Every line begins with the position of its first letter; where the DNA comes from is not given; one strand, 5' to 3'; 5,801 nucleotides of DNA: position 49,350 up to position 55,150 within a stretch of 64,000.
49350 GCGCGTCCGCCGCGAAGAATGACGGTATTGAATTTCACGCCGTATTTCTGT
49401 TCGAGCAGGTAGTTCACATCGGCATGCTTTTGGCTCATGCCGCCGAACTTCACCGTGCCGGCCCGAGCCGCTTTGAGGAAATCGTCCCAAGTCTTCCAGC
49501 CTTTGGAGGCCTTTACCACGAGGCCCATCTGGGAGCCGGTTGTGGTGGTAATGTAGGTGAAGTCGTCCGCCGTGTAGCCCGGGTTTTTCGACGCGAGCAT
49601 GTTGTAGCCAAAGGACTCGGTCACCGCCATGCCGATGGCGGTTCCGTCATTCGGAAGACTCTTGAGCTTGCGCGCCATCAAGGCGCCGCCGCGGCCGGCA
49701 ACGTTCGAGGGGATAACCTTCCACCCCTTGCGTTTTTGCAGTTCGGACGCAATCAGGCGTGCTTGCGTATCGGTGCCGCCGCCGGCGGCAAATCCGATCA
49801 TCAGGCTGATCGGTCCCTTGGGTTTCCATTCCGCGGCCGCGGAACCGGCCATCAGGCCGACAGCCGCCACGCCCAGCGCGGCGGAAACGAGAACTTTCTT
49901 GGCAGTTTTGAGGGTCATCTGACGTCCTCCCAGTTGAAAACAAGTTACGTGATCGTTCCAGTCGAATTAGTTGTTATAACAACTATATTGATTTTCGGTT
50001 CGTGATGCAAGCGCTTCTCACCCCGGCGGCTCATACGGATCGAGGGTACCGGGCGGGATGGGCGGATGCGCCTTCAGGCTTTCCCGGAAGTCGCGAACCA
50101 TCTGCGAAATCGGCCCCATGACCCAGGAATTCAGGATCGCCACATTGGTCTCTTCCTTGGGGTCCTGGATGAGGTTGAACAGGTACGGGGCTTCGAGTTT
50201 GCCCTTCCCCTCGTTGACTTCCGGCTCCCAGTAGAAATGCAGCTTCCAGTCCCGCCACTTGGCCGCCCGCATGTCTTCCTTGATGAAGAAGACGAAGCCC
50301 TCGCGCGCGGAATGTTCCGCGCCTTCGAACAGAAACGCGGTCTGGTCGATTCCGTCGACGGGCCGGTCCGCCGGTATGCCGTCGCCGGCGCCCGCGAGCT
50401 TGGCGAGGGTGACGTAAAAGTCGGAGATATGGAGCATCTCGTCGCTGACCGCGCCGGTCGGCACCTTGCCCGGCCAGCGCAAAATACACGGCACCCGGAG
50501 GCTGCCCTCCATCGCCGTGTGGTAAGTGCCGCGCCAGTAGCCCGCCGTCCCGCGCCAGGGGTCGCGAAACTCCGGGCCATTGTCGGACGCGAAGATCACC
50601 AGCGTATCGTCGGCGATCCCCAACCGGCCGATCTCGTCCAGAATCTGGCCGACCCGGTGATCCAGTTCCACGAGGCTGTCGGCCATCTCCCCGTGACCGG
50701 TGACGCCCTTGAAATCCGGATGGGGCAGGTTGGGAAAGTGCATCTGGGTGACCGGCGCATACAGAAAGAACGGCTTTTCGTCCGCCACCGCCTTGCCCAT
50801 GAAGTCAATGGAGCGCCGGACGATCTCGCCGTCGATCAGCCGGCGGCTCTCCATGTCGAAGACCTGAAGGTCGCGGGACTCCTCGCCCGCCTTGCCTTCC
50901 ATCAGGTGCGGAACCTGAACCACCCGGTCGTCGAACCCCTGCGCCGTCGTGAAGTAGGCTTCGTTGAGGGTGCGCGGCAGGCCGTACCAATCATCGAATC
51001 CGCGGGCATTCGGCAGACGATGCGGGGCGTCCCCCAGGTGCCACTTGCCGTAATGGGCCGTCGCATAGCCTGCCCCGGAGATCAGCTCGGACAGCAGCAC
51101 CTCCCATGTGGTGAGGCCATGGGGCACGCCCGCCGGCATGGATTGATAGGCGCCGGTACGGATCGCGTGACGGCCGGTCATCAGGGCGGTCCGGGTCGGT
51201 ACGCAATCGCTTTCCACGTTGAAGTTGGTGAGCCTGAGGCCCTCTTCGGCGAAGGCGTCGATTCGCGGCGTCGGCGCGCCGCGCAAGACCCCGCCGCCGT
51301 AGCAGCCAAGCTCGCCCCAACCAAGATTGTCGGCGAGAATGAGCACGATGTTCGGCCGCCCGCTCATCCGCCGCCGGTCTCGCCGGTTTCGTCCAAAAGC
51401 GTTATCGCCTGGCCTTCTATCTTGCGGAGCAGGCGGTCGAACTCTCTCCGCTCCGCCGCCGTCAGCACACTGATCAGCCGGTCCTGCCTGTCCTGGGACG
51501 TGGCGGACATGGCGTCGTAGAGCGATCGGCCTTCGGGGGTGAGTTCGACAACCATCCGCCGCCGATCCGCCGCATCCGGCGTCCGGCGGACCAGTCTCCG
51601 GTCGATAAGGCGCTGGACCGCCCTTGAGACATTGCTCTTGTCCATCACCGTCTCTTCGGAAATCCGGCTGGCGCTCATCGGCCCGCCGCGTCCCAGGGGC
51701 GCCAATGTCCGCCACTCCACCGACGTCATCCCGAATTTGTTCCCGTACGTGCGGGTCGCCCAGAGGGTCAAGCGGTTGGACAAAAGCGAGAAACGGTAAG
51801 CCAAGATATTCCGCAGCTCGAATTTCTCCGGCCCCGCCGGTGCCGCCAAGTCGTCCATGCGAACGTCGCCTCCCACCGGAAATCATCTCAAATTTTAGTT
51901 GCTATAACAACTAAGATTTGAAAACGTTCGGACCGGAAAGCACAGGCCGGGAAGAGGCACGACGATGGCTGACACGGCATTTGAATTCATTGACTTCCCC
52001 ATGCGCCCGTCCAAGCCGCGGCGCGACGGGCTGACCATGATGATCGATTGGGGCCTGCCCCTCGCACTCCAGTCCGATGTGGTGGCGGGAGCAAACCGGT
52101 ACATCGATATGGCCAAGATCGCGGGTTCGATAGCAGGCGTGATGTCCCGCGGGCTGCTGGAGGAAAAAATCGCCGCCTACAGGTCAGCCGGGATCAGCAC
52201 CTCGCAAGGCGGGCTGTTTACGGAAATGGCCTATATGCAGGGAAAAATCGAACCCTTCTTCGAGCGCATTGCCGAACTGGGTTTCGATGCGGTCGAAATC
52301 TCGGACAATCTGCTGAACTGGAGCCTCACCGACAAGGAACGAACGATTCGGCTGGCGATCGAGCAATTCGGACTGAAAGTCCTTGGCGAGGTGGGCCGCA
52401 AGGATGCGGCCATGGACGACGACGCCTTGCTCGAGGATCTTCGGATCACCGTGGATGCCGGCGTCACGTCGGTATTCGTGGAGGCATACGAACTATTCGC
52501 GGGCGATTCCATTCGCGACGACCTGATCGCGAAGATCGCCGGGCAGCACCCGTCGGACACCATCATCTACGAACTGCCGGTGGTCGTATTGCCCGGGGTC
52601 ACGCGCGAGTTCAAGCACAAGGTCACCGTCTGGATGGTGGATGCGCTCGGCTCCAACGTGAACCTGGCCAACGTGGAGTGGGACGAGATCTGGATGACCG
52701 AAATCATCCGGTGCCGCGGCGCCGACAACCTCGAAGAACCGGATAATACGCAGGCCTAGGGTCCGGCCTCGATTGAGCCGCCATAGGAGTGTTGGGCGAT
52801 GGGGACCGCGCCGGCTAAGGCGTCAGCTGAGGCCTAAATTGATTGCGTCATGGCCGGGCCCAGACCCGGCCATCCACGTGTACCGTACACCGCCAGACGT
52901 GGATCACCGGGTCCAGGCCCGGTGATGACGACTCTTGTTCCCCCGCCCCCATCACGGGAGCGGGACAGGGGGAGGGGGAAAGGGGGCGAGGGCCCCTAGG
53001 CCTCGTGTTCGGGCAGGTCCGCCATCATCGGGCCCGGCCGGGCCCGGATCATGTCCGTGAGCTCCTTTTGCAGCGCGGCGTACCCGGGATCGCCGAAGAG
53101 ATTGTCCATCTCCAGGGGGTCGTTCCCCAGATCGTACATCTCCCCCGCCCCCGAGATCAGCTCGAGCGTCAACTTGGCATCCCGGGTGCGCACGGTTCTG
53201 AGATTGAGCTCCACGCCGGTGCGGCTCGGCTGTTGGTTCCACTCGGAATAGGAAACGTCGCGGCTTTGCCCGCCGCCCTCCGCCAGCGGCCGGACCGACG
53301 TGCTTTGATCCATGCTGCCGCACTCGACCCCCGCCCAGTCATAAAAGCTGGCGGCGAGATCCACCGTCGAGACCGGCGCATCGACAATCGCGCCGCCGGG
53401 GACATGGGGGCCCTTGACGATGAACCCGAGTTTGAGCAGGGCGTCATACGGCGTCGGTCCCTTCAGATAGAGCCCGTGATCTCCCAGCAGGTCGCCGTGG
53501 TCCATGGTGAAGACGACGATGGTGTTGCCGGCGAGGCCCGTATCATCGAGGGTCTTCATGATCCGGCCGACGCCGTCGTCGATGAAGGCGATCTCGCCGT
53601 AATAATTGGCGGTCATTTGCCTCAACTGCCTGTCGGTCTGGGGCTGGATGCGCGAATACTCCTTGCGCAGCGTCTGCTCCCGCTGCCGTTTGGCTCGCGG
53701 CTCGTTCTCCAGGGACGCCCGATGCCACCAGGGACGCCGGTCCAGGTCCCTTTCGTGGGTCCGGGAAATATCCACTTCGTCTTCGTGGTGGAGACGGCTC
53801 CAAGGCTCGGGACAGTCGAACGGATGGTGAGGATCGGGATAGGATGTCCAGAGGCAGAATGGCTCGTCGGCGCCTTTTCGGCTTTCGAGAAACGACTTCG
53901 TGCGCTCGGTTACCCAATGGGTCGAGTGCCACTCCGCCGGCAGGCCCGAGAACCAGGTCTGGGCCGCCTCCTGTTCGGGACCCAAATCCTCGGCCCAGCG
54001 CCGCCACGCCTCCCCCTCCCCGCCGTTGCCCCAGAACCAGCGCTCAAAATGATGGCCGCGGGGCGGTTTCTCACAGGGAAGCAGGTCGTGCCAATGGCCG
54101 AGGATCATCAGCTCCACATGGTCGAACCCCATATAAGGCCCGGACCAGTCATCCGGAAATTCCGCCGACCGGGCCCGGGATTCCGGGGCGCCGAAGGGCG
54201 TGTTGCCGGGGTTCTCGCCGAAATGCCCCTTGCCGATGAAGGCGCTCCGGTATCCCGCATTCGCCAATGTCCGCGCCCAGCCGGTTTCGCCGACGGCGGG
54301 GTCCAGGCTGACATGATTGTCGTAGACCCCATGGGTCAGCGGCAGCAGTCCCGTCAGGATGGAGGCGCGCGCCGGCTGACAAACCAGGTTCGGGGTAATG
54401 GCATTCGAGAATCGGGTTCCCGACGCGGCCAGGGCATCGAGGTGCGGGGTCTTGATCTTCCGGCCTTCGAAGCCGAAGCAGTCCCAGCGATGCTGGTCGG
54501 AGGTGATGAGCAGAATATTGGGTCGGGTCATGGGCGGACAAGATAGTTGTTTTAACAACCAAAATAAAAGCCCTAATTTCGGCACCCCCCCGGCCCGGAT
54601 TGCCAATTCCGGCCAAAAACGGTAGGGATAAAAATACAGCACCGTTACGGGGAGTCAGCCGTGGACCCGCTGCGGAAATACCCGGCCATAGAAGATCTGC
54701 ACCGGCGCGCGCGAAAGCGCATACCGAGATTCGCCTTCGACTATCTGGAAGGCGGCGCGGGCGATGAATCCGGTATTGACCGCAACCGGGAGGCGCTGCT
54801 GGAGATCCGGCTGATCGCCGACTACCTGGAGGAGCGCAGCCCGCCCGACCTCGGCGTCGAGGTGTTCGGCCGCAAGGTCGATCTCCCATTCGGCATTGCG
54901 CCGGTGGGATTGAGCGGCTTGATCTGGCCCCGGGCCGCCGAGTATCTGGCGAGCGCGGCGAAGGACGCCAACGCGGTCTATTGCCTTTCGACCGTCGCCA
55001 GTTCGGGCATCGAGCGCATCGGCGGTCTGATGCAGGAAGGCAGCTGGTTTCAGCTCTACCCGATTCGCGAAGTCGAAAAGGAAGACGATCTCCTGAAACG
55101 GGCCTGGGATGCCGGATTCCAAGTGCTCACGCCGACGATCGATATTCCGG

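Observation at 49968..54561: An 18-bp palindrome occurs three times at promoters of the sulfatase island, probably the MarR operator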

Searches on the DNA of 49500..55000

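Call 68: search_rna_families(source=window, start=49500, end=55000, threshold=evalue, max_evalue=1)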
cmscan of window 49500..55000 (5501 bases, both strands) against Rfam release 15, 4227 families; matches with E-value up to 1: 1.
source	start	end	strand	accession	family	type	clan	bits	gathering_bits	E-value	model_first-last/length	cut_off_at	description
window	52165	52220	-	RF01804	Lambda_thermo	Cis-reg; thermoregulator;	-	19.7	50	0.69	1-59/59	no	Lambda phage CIII thermoregulator element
